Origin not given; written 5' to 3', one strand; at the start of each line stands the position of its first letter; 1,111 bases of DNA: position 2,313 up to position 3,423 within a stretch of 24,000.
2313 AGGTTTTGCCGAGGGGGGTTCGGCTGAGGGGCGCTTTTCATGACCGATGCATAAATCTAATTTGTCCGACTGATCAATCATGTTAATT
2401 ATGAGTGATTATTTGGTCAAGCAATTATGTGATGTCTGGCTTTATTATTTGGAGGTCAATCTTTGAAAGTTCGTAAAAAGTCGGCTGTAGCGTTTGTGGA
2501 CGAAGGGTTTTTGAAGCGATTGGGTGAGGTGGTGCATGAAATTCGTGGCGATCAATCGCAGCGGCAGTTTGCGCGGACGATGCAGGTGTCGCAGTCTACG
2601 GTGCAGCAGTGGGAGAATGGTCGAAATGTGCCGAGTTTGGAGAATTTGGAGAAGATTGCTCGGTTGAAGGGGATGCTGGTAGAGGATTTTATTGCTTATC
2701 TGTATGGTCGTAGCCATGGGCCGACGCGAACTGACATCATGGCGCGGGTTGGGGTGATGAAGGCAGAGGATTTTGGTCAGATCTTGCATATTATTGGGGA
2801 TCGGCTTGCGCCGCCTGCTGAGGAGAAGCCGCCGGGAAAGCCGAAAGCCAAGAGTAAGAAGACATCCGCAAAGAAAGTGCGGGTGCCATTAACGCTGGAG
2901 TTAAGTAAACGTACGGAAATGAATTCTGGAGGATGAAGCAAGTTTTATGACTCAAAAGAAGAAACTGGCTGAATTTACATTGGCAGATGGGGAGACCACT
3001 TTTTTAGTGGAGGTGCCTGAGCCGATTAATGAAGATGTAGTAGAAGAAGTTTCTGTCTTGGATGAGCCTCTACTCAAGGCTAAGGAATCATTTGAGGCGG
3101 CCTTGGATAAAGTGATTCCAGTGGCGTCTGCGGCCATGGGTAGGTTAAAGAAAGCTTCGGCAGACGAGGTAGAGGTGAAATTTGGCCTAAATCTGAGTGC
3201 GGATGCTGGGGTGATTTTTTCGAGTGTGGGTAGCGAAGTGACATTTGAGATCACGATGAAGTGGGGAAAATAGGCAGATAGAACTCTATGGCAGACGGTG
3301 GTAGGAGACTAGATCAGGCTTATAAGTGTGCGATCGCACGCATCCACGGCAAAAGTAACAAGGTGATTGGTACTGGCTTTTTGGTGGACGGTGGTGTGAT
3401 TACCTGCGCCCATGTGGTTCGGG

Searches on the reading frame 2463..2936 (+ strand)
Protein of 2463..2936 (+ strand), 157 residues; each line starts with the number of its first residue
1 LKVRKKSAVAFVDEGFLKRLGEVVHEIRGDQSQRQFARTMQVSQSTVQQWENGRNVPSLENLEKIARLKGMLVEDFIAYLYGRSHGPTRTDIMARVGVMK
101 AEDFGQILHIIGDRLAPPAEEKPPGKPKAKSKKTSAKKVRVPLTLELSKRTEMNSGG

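Call 50: search_protein_families(library=pfam, proteins=[window:2463-2936:+], max_evalue=0.001)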
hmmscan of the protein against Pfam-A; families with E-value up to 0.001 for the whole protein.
window:2463-2936:+ (157 aa): 4 families
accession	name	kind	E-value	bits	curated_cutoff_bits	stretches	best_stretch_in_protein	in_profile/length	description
PF01381.28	HTH_3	-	2.8e-11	43.7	23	1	32-67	11-46/55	Helix-turn-helix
PF13560.12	HTH_31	-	3.4e-08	34.1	27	1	20-70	2-55/64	Helix-turn-helix domain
PF12844.13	HTH_19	-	9.6e-05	22.7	30.2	1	32-71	14-53/64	Helix-turn-helix domain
PF13443.12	HTH_26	-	0.0004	21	22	1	31-79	11-60/63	Cro/C1-type HTH DNA-binding domain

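Call 74: search_protein_families(library=padloc, proteins=[window:2463-2936:+], max_evalue=0.001)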
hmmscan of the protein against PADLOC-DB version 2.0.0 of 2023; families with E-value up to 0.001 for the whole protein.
window:2463-2936:+ (157 aa): 9 families
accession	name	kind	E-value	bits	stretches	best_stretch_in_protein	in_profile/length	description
PDLC02926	HTH_VI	-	2.5e-07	28.9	1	20-67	2-51/92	-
PDLC03956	RmrA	-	5.3e-07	27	1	19-74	12-66/399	-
PDLC03951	RmrA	-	4.5e-06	23.9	1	31-80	22-71/400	-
PDLC03949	RmrA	-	0.00011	19.2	1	31-72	16-57/363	-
PDLC03665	Control_protein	-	0.00028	19.1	1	21-76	10-68/77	control protein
PDLC03948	RmrA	-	0.00035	17.6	1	26-68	18-59/397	-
PDLC03947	RmrA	-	0.00036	17.5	1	30-71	24-65/383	-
PDLC03954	RmrA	-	0.00055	17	1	31-67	24-60/380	-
PDLC03944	RmrA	-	0.00086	16.5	0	33-68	22-57/384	-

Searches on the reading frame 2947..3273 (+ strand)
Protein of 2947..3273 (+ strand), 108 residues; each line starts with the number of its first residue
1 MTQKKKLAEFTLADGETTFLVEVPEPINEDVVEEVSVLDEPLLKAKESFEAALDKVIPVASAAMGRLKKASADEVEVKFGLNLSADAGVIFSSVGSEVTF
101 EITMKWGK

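Call 50: search_protein_families(library=pfam, proteins=[window:2947-3273:+], max_evalue=0.001)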
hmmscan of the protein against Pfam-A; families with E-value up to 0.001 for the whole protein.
window:2947-3273:+ (108 aa): 1 family
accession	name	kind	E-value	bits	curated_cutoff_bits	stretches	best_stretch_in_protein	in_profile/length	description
PF19493.4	Trypco1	-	2.9e-23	82.8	24.6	1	11-107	2-97/98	Trypsin-co-occurring domain 1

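Call 74: search_protein_families(library=padloc, proteins=[window:2947-3273:+], max_evalue=0.001)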
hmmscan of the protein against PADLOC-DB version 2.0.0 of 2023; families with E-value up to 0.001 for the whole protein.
window:2947-3273:+ (108 aa): 0 families
